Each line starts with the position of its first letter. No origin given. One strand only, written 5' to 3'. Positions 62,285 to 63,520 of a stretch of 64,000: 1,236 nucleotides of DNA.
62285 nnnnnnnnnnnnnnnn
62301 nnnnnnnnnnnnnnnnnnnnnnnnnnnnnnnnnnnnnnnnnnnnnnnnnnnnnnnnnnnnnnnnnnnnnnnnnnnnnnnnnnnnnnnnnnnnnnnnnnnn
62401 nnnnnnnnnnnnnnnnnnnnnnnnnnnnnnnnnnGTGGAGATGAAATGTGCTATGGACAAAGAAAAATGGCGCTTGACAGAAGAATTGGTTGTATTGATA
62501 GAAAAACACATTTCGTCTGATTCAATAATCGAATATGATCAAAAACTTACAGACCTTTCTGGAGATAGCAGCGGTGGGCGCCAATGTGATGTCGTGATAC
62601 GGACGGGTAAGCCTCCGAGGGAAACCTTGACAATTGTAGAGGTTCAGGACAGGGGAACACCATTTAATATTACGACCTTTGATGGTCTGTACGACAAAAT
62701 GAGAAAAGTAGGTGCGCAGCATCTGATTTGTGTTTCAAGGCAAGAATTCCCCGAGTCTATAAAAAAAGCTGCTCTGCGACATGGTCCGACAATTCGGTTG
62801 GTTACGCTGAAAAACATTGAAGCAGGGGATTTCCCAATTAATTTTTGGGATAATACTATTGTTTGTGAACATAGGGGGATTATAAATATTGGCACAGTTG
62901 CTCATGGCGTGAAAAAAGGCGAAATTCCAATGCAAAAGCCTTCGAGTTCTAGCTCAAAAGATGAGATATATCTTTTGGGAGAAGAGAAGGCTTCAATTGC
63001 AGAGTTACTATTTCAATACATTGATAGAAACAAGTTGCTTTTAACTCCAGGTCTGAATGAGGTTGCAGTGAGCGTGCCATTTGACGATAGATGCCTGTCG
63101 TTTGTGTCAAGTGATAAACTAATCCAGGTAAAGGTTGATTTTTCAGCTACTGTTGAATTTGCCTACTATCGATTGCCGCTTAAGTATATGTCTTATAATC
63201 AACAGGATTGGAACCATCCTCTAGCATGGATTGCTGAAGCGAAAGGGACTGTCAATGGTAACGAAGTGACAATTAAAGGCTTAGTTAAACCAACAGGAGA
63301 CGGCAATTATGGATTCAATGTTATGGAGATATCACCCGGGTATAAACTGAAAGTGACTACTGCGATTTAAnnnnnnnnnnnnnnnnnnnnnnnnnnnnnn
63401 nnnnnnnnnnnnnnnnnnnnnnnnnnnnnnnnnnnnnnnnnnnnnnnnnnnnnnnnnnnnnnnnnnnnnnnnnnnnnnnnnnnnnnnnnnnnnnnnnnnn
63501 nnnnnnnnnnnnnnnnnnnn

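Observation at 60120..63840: Low-GC island of four orphan genes: candidate undescribed conflict/defence module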

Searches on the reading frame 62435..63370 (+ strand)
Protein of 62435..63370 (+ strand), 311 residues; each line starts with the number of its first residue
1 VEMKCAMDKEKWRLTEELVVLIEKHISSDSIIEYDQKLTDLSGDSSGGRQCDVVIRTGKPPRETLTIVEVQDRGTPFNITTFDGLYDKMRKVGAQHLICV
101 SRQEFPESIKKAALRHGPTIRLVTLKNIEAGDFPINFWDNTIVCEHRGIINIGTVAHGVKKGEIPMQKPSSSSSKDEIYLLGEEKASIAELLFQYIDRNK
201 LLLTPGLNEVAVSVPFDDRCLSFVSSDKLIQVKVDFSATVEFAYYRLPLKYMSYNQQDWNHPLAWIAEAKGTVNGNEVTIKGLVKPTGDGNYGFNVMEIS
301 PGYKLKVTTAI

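Call 3: search_protein_families(library=pfam, proteins=[window:62435-63370:+], max_evalue=1)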
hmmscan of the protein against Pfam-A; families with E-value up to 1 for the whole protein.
window:62435-63370:+ (311 aa): 0 families

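Call 4: search_protein_families(library=padloc, proteins=[window:62435-63370:+], max_evalue=1)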
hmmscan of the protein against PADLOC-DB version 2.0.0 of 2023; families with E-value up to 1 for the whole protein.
window:62435-63370:+ (311 aa): 1 family
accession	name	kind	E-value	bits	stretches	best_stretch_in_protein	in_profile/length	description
PDLC04815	PDC-S02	-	0.017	12.5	1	66-126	252-312/346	-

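Call 5: search_protein_families(library=ncbifam, proteins=[window:62435-63370:+], max_evalue=1)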
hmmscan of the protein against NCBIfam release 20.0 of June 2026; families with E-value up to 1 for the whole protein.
window:62435-63370:+ (311 aa): 0 families

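Call 12: search_protein_families(library=phrogs, proteins=[P0001, P0002, P0003, P0004, P0005], max_evalue=1)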
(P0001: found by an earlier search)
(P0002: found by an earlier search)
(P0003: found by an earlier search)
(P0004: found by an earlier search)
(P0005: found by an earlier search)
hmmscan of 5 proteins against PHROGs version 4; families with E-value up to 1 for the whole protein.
P0001 (251 aa): 2 families
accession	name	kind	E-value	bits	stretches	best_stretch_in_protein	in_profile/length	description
phrog_19817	-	unknown function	2.5e-11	44.4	1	8-220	8-206/231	-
phrog_25846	-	unknown function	0.057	14.8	1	111-174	19-82/105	-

P0002 (251 aa): 2 families
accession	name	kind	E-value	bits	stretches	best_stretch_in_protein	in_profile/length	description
phrog_21208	-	unknown function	4e-10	40.9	1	90-239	68-215/217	-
phrog_14576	-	unknown function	5.7e-06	26.9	1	158-241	128-211/215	-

P0003 (170 aa): 3 families
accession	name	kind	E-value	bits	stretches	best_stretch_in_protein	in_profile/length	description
phrog_10743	-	unknown function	6.6e-20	72.8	1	1-167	1-173/178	-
phrog_3806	-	unknown function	0.05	15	1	123-169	33-82/166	-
phrog_23096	-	unknown function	0.3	12.1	1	14-76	35-98/104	-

P0004 (305 aa): 0 families

P0005 (141 aa): 1 family
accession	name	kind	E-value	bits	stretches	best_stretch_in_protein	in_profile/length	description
phrog_28093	-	unknown function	0.21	12.3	1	4-54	169-220/242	-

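Call 21: search_protein_families(library=phrogs, proteins=[L002:3536-4216:+, L002:4227-4874:+, L002:4881-5474:+], max_evalue=0.001)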
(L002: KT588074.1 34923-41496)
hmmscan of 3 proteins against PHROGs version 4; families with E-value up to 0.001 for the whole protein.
L002:3536-4216:+ (226 aa): 1 family
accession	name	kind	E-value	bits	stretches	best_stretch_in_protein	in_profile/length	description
phrog_13731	-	unknown function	1.1e-156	520.5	1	1-226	1-226/226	-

L002:4227-4874:+ (215 aa): 1 family
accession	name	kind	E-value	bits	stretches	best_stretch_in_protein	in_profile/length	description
phrog_14576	-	unknown function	5.2e-149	494.4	1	1-215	1-215/215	-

L002:4881-5474:+ (197 aa): 1 family
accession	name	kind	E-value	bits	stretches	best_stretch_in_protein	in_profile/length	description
phrog_10743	-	unknown function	2.1e-85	286.2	1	1-188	1-178/178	-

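Call 97: search_protein_families(library=pfam, proteins=[P0293, P0291, P0362, P0338, P0229, P0346, P0366, P0285, P0311, P0335], max_evalue=0.01)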
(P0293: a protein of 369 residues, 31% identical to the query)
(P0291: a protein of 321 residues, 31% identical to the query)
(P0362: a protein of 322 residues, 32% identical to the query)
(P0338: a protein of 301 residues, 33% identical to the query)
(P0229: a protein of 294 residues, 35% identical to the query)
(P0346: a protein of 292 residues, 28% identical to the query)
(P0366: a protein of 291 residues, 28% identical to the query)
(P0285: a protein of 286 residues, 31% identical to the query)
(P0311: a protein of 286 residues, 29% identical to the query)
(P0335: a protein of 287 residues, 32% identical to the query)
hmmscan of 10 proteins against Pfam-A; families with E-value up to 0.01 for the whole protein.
P0293 (369 aa): 0 families

P0291 (321 aa): 0 families

P0362 (322 aa): 0 families

P0338 (301 aa): 0 families

P0229 (294 aa): 0 families

P0346 (292 aa): 0 families

P0366 (291 aa): 1 family
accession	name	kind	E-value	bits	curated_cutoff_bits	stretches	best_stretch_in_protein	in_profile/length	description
PF13646.12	HEAT_2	-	0.0014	19.3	27.7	1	236-267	8-40/88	HEAT repeats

P0285 (286 aa): 0 families

P0311 (286 aa): 0 families

P0335 (287 aa): 0 families
